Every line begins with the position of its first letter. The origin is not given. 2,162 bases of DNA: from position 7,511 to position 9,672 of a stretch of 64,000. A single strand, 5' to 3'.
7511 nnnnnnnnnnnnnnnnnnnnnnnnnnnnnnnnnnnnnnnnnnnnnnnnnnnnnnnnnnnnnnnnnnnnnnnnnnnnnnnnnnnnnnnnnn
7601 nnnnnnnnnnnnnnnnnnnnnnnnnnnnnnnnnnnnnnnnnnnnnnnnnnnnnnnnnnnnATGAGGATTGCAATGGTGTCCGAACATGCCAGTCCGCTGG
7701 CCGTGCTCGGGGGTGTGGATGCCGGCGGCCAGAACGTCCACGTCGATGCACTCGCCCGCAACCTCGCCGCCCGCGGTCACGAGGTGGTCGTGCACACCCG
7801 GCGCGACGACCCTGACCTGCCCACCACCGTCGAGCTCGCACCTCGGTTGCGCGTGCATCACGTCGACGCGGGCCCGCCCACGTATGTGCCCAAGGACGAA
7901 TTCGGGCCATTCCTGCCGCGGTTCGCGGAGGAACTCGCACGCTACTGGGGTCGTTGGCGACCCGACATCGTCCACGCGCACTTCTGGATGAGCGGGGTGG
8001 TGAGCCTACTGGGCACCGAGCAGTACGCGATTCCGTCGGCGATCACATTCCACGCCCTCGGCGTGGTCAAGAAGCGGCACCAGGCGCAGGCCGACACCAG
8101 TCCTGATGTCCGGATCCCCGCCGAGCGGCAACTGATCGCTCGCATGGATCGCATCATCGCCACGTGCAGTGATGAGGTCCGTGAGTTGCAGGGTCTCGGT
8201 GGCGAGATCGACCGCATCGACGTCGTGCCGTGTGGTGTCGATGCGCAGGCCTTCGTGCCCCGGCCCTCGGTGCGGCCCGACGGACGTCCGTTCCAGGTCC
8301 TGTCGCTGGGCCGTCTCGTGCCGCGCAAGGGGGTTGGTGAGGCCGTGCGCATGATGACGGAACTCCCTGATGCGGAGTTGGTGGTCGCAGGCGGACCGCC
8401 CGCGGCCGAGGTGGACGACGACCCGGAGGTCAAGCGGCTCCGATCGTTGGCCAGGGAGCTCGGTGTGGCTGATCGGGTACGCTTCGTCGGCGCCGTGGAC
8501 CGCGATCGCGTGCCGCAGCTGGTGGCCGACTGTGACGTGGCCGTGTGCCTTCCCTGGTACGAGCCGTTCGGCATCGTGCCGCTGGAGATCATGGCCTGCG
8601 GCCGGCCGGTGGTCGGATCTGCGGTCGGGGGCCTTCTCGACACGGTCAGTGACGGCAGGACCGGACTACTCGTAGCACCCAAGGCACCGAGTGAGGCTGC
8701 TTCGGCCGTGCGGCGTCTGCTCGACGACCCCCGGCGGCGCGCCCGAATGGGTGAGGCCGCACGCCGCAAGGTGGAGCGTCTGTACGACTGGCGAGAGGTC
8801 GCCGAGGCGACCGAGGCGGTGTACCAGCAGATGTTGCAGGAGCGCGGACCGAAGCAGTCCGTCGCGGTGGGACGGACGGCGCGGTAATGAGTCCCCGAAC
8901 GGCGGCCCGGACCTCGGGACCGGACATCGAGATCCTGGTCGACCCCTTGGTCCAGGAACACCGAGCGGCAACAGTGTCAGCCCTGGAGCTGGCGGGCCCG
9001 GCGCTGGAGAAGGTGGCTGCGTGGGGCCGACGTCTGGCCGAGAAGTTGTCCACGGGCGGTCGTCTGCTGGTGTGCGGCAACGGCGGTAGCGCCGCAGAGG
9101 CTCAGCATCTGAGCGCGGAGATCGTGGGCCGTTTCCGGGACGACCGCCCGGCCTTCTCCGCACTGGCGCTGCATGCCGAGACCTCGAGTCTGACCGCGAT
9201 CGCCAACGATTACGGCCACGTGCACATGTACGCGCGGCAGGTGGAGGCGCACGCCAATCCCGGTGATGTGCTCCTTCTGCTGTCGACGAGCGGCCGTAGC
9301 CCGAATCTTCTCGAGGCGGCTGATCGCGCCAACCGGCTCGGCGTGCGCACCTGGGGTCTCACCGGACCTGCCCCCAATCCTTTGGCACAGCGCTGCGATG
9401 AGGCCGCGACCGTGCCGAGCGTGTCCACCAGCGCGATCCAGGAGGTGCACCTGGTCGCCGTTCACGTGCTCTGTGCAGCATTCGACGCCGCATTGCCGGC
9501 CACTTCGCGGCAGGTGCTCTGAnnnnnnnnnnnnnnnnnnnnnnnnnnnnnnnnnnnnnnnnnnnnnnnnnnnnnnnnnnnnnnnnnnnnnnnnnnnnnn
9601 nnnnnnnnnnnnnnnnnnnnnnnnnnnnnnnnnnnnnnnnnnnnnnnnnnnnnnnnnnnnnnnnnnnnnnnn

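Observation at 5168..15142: Complete ADP-heptose pathway plus five glycosyltransferases in a zero-gap operon with no export or membrane component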

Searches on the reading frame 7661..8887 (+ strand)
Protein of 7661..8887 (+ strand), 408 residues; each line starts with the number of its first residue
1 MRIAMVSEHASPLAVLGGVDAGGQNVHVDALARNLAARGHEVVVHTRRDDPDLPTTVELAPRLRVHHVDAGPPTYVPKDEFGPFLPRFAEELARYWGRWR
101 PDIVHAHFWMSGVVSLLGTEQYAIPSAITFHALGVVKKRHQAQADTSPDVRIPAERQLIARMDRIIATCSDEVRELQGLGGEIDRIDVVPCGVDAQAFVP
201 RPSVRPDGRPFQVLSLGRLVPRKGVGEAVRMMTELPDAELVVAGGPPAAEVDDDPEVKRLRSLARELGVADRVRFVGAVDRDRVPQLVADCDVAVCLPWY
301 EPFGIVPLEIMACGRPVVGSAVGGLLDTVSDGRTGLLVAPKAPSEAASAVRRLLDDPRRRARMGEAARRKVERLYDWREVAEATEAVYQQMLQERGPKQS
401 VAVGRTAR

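Call 5: search_protein_families(library=pfam, proteins=[window:7661-8887:+], max_evalue=0.01)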
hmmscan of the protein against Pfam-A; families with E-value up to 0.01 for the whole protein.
window:7661-8887:+ (408 aa): 8 families
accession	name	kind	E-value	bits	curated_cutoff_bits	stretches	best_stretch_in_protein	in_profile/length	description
PF00534.26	Glycos_transf_1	-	3.8e-40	137.7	26.4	1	205-369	10-171/172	Glycosyl transferases group 1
PF13439.12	Glyco_transf_4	-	3.7e-33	115.4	28.5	1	22-196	2-169/170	Glycosyltransferase Family 4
PF13579.12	Glyco_trans_4_4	-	2.2e-31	109.8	29.7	1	22-192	1-158/158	Glycosyl transferase 4-like domain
PF13692.12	Glyco_trans_1_4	-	1.8e-29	103.2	27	1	212-356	3-142/142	Glycosyl transferases group 1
PF20706.3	GT4-conflict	-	4e-18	66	26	1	21-382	11-383/385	Family 4 Glycosyltransferase in conflict systems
PF13524.12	Glyco_trans_1_2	-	4.1e-12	46.7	25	1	233-383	10-141/144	Glycosyl transferase-like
PF08323.17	Glyco_transf_5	-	3.2e-10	40.6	22.7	1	2-153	1-185/239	Starch synthase catalytic domain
PF13477.12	Glyco_trans_4_2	-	3.3e-06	27.8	23.4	1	24-167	9-137/139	Glycosyl transferase 4-like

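Call 8: search_protein_families(library=ncbifam, proteins=[window:7661-8887:+], max_evalue=0.001)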
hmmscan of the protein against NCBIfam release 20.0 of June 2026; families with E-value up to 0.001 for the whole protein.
window:7661-8887:+ (408 aa): 40 families (the best 25 are shown)
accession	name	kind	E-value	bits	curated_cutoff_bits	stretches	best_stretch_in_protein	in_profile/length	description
TIGR03449.1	mycothiol_MshA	equivalog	1.4e-74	251.4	462.5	1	2-393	1-405/406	D-inositol-3-phosphate glycosyltransferase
TIGR02149.1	glgA_Coryne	subfamily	2.8e-42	145.3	302.4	1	22-391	16-390/391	glycogen synthase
NF041876.1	EPS_EpsE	equivalog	1.8e-36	126.2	400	1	183-383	185-388/389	exopolysaccharide biosynthesis GT4 family glycosyltransferase EpsE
TIGR04047.1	MSMEG_0565_glyc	hypoth_equivalog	1e-28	100.5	259.85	1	23-389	13-372/373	MSMEG_0565 family glycosyltransferase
NF041010.1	glycosy_Agl16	equivalog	7e-28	97.5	575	1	132-391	104-351/352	glycosylation protein Agl16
TIGR02472.1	sucr_P_syn_N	equivalog_domain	9.6e-27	93.9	576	2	19-203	23-228/439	sucrose-phosphate synthase, putative, glycosyltransferase domain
TIGR04063.1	stp3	hypoth_equivalog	2e-26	92.8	442.05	1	30-392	22-396/397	TIGR04063 family PEP-CTERM/XrtA system glycosyltransferase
TIGR03999.1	thiol_BshA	equivalog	2.3e-25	89.3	273.7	1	251-393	235-375/375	N-acetyl-alpha-D-glucosaminyl L-malate synthase BshA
TIGR03088.1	stp2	hypoth_equivalog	3.8e-23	82.2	409.05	1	185-392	161-374/374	TIGR03088 family PEP-CTERM/XrtA system glycosyltransferase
NF053787.1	GlcN_PG_synth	equivalog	1.9e-22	79.6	480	1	279-392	250-360/361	N-acetylglucosaminyl phosphatidylglycerol synthase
NF038229.1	Glyco4_Geo_Pelo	equivalog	1.9e-20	73.2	400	1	90-392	45-337/338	GPMC system family 4 glycosyltransferase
NF038011.1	PelF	equivalog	6.8e-17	61.7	100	1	163-388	259-489/489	GT4 family glycosyltransferase PelF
TIGR02095.1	glgA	subfamily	9.7e-17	60.8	328.45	1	215-390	299-476/477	glycogen/starch synthase, ADP-glucose type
NF047684.1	TeichurnBiosyTuaC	equivalog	4.4e-16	58.8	550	1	100-392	108-390/391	teichuronic acid biosynthesis protein TuaC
NF038255.1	exopoly_VpsD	equivalog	1.1e-14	54.1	300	1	98-391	99-379/381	VpsD family glycosyltransferase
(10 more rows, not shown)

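Call 76: search_solved_structures(query=window:7661-8887:+, max_evalue=1e-10)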
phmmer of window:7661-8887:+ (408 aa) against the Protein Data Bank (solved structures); distinct sequences matched with E-value up to 1e-10: 28.
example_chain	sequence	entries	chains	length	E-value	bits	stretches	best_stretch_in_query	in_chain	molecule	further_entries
6kih_A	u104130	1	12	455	2.7e-72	247.2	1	3-392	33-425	Tll1590 protein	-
3c4q_A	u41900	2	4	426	1.2e-51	179.2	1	1-392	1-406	Predicted glycosyltransferases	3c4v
3c48_A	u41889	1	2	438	1.4e-51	179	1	1-392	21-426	Predicted glycosyltransferases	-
6ldq_D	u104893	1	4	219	1.9e-31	112.7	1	3-198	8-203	Tll1590 protein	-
6tvp_A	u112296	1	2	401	9.7e-29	103.7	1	102-390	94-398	Alpha-maltose-1-phosphate synthase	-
7qsg_A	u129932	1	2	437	4.3e-24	88.4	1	180-392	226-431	D-inositol 3-phosphate glycosyltransferase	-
2r60_A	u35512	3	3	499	8.6e-21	77.6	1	293-393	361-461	Glycosyl transferase, group 1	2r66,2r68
2jjm_A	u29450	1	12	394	1e-20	77.3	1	249-394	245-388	GLYCOSYL TRANSFERASE, GROUP 1 FAMILY PROTEIN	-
3mbo_A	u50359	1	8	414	1.3e-20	76.9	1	249-394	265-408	Glycosyltransferase, group 1 family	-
5d00_A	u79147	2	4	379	2.5e-18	69.5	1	21-392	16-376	N-acetyl-alpha-D-glucosaminyl L-malate synthase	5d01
4xso_B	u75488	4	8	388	1.1e-16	64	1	180-376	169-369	Alr3699 protein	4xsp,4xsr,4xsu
3okc_A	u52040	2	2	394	3.9e-15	59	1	171-388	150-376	GDP-mannose-dependent alpha-(1-6)-phosphatidylinositol monomannoside mannosyltransferase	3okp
3oka_A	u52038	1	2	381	4.4e-15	58.8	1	171-385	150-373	GDP-mannose-dependent alpha-(1-6)-phosphatidylinositol monomannoside mannosyltransferase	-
4n9w_A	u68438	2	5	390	6e-15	58.3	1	22-391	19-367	GDP-mannose-dependent alpha-(1-2)-phosphatidylinositol mannosyltransferase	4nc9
2gej_A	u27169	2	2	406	6.9e-15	58.1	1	22-391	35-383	PHOSPHATIDYLINOSITOL MANNOSYLTRANSFERASE (PimA)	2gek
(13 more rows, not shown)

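Call 79: search_solved_structures(query=window:7661-8887:+, max_evalue=1e-40, show_alignments=2)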
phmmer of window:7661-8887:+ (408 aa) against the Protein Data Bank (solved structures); distinct sequences matched with E-value up to 1e-40: 3.
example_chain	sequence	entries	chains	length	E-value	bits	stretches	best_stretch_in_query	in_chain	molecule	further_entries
6kih_A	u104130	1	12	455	2.7e-72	247.2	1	3-392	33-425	Tll1590 protein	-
3c4q_A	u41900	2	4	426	1.2e-51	179.2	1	1-392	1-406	Predicted glycosyltransferases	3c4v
3c48_A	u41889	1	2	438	1.4e-51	179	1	1-392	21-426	Predicted glycosyltransferases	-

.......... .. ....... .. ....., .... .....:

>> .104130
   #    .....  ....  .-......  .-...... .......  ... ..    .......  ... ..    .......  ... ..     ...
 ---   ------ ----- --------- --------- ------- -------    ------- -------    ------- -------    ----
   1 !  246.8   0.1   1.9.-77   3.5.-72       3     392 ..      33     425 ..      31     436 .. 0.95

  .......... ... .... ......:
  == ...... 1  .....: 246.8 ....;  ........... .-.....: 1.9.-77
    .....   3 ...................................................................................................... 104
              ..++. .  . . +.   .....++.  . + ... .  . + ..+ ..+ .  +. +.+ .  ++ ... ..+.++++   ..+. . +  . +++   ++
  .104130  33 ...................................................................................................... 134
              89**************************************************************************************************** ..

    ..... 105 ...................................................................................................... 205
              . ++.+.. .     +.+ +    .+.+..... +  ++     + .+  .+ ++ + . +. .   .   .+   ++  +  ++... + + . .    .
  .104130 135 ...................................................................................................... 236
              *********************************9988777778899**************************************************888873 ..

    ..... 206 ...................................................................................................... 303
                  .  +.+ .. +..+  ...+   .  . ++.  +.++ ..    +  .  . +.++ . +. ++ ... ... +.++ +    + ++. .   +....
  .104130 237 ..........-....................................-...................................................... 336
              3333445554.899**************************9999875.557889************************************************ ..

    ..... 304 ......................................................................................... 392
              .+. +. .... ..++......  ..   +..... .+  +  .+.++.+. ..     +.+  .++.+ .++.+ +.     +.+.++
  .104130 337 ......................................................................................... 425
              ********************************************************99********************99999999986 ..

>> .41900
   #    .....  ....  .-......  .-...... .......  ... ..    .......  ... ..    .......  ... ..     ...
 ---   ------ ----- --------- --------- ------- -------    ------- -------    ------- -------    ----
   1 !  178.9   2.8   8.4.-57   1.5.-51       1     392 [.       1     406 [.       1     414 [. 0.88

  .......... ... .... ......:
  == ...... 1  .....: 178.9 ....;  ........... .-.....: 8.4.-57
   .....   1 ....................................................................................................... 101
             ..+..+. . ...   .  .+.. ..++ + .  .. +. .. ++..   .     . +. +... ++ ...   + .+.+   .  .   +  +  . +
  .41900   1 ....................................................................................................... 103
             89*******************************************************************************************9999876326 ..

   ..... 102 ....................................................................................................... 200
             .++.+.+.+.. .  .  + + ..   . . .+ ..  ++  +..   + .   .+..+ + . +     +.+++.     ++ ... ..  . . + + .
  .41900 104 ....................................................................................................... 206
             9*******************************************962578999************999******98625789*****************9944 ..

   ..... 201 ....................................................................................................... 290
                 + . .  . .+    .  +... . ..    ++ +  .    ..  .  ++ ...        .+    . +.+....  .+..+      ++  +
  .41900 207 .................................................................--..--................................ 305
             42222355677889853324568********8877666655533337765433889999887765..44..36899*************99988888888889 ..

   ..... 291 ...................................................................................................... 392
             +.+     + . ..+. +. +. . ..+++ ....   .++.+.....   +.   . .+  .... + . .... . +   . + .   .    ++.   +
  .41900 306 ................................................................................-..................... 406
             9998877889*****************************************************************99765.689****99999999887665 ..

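Call 90: search_protein_families(library=padloc, proteins=[window:7661-8887:+], max_evalue=0.001)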
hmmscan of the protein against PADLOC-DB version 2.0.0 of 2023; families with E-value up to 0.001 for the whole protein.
window:7661-8887:+ (408 aa): 0 families

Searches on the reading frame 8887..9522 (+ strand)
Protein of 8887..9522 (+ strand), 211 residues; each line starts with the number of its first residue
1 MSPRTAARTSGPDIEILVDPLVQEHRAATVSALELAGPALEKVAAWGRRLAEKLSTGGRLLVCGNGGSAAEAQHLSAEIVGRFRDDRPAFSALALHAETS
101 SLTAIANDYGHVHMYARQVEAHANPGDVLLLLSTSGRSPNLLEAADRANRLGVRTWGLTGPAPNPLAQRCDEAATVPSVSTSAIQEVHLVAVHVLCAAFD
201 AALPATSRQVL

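Call 5: search_protein_families(library=pfam, proteins=[window:8887-9522:+], max_evalue=0.01)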
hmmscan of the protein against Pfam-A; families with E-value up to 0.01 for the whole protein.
window:8887-9522:+ (211 aa): 2 families
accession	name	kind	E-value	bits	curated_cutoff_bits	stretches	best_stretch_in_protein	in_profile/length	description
PF13580.11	SIS_2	-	1.4e-25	90.4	27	1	41-160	19-138/138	SIS domain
PF01380.27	SIS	-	3.4e-08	33.8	25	1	115-184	43-111/131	SIS domain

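Call 8: search_protein_families(library=ncbifam, proteins=[window:8887-9522:+], max_evalue=0.001)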
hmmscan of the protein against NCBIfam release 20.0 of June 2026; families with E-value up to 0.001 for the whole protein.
window:8887-9522:+ (211 aa): 13 families
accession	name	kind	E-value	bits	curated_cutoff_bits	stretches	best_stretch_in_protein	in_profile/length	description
NF010546.0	PRK13936.1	equivalog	5.5e-47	160.1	276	1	31-203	16-192/197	phosphoheptose isomerase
TIGR00441.1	gmhA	equivalog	9.8e-47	158.9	209.45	1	50-198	4-152/154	D-sedoheptulose 7-phosphate isomerase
NF010547.0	PRK13938.1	equivalog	8.7e-40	136.5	320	1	40-205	28-193/196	D-sedoheptulose 7-phosphate isomerase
NF001628.0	PRK00414.1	equivalog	4e-33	114.7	265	1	47-197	34-184/192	D-sedoheptulose 7-phosphate isomerase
NF008138.0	PRK10886.1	equivalog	5.2e-31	107.9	352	1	47-203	31-190/196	DnaA initiator-associating protein DiaA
NF003915.0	PRK05441.1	subfamily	5.8e-09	35.4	168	1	29-173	37-179/300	N-acetylmuramic acid 6-phosphate etherase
NF002805.0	PRK02947.1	subfamily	5.8e-07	28.9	135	1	41-160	24-142/247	sugar isomerase domain-containing protein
TIGR03127.2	RuMP_HxlB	equivalog_domain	2.5e-06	27.5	160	1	112-184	59-131/178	6-phospho-3-hexuloisomerase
NF010701.0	PRK14101.1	equivalog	1.9e-05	23.1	920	1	109-176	500-565/638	bifunctional transcriptional regulator/glucokinase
NF009222.0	PRK12570.1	subfamily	2.6e-05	23.2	255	1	39-173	51-186/307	N-acetylmuramic acid 6-phosphate etherase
NF008590.0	PRK11557.1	equivalog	2.9e-05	23.6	355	1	102-173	159-227/282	MurR/RpiR family transcriptional regulator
NF040776.2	AlsR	equivalog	0.00014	20.9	400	1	106-181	158-232/279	transcriptional repressor AlsR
NF008458.0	PRK11337.1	equivalog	0.00078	18.5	378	0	120-181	183-244/293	MurR/RpiR family transcriptional regulator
